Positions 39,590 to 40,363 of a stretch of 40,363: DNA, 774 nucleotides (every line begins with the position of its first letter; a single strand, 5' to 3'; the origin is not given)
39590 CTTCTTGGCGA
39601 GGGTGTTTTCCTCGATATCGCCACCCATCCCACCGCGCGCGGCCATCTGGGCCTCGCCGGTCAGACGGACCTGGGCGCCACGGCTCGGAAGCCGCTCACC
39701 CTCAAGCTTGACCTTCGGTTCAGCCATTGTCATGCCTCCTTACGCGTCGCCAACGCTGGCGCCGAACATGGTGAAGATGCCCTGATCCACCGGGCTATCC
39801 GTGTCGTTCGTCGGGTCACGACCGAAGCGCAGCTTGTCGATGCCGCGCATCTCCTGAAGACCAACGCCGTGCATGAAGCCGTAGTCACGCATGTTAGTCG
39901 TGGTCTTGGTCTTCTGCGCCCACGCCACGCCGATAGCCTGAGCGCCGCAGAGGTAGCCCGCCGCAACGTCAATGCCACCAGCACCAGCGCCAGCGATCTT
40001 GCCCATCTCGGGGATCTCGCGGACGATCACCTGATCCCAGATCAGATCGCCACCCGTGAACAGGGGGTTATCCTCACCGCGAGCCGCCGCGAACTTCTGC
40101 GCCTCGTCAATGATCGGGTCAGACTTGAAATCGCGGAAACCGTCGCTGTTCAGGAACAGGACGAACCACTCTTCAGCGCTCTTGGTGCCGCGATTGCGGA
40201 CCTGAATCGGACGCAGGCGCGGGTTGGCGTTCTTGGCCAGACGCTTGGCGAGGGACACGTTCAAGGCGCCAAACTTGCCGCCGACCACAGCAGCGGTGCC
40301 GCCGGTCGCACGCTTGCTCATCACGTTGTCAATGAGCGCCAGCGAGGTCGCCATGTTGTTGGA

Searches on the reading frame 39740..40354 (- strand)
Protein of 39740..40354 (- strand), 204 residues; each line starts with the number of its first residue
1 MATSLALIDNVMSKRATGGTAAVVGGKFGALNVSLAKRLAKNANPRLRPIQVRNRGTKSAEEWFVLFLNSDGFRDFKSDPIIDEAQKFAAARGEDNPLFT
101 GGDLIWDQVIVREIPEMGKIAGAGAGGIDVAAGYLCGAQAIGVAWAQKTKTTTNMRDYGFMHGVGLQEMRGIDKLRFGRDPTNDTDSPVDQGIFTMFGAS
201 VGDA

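Call 10: search_protein_families(library=pfam, proteins=[window:39740-40354:-], max_evalue=0.01)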
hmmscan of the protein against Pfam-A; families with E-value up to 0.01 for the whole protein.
window:39740-40354:- (204 aa): 1 family
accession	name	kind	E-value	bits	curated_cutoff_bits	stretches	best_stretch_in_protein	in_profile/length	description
PF13252.12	Phage_capsid_3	-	1.2e-23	84.1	23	1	33-196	190-370/376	Phage capsid protein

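Call 11: search_protein_families(library=phrogs, proteins=[window:39740-40354:-], max_evalue=0.01)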
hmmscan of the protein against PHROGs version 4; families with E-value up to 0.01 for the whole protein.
window:39740-40354:- (204 aa): 2 families
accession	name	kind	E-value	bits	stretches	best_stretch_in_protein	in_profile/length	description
phrog_334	-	head and packaging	2.5e-30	106.8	1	33-196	194-375/381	major head protein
phrog_1357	-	head and packaging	0.0003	20.8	1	41-153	187-305/356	major head protein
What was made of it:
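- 39740..40363 (-): C-terminal part of the major capsid gene (Phage_capsid_3). The N-terminal part lies at window 1-663, so the window is a circularly permuted whole genome. Pfam PF13252 and phrog_334 (calls 10, 11).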
